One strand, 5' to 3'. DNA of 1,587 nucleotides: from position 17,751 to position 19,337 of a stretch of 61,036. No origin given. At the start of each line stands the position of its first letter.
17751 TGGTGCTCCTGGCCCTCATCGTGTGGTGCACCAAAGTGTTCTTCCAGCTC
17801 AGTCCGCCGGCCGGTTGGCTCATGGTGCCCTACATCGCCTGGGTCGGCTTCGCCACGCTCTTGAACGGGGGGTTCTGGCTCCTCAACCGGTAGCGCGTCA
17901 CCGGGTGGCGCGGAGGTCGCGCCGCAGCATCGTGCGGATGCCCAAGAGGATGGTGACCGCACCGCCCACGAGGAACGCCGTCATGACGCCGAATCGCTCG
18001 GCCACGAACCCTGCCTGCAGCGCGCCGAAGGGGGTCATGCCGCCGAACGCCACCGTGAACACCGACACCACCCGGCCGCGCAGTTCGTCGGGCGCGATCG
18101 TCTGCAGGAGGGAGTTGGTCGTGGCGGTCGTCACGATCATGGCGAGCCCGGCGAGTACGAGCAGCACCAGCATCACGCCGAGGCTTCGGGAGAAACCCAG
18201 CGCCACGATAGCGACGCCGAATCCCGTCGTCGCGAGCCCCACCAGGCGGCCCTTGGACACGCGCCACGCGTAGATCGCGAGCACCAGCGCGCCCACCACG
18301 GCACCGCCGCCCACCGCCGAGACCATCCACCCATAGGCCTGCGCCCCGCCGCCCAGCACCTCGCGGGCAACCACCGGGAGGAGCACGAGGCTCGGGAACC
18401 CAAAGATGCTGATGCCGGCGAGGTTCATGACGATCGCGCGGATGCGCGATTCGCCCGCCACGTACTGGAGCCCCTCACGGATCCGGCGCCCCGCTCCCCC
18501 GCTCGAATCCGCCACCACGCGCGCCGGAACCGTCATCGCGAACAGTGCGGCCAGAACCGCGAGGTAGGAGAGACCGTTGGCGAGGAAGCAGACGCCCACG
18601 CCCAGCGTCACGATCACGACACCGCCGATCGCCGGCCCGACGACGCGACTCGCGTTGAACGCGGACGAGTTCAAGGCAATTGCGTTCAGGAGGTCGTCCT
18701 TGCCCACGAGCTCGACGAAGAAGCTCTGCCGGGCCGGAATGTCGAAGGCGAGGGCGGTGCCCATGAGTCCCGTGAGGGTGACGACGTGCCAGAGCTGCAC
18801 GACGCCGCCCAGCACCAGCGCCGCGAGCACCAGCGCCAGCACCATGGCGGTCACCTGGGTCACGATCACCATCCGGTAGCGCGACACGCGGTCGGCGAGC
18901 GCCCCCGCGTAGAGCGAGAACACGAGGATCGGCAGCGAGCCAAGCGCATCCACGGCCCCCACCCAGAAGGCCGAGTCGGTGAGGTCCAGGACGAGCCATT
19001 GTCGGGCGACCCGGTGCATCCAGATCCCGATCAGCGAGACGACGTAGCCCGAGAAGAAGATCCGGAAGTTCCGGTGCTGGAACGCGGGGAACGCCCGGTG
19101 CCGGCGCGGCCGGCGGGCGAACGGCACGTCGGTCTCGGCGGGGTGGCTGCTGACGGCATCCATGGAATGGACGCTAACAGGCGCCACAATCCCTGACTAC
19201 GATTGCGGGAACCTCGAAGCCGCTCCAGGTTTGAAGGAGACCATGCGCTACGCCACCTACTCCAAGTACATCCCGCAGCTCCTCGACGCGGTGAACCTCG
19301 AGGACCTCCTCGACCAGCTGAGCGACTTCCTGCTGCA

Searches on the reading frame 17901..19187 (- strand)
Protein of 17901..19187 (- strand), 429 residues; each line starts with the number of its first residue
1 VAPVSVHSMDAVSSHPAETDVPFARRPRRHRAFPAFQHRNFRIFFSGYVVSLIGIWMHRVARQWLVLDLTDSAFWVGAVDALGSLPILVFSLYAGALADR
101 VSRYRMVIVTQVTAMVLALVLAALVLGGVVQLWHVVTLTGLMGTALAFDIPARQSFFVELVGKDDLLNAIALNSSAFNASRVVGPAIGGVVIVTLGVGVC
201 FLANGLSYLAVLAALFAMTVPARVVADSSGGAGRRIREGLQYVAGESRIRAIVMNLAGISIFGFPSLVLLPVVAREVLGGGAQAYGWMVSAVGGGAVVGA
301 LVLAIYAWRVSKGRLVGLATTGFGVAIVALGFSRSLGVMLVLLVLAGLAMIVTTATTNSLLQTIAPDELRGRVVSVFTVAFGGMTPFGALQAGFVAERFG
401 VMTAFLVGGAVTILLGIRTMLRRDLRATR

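Call 54: search_protein_families(library=ncbifam, proteins=[window:17901-19187:-], max_evalue=0.00001)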
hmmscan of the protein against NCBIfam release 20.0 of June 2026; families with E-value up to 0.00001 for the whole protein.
window:17901-19187:- (429 aa): 11 families
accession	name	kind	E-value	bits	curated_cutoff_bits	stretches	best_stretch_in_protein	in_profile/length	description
TIGR00900.1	2A0121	subfamily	1.3e-54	185.9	319.6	1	41-400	1-364/364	H+ Antiporter protein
NF007792.0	PRK10489.1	equivalog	3.6e-39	135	324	1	37-426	15-403/419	enterobactin transporter EntS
NF052575.1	MFS_efflux_Tap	equivalog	2.6e-26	92.6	625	1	53-424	18-396/401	multidrug efflux MFS transporter Tap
NF000246.1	macrolide_MefC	exception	2e-22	79.8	870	1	46-425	15-398/407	macrolide efflux MFS transporter Mef(C)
NF012178.0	tet_MFS_V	exception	2.3e-20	73.1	640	1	35-420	4-395/409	tetracycline efflux MFS transporter Tet(V)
NF006386.0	PRK08633.1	equivalog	2.2e-14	52.2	1221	1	68-421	41-408/1147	acyl-[ACP]--phospholipid O-acyltransferase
NF000154.1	macrolide_MefEN2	exception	5.4e-13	49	800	1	82-418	49-387/401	macrolide efflux MFS transporter Mef(En2)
NF000051.1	macrolide_MefB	exception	5e-11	42.2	800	1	39-415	9-388/409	macrolide efflux MFS transporter Mef(B)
NF000245.1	macrolide_MefA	exception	1.9e-10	40.4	675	1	39-422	9-396/405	macrolide efflux MFS transporter Mef(A)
TIGR00880.1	2_A_01_02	superfamily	2.7e-08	34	131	1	88-217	12-136/141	multidrug resistance protein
TIGR00895.1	2A0115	subfamily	3.3e-07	29.6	418.55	1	285-416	54-185/398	aromatic acid/H+ symport family MFS transporter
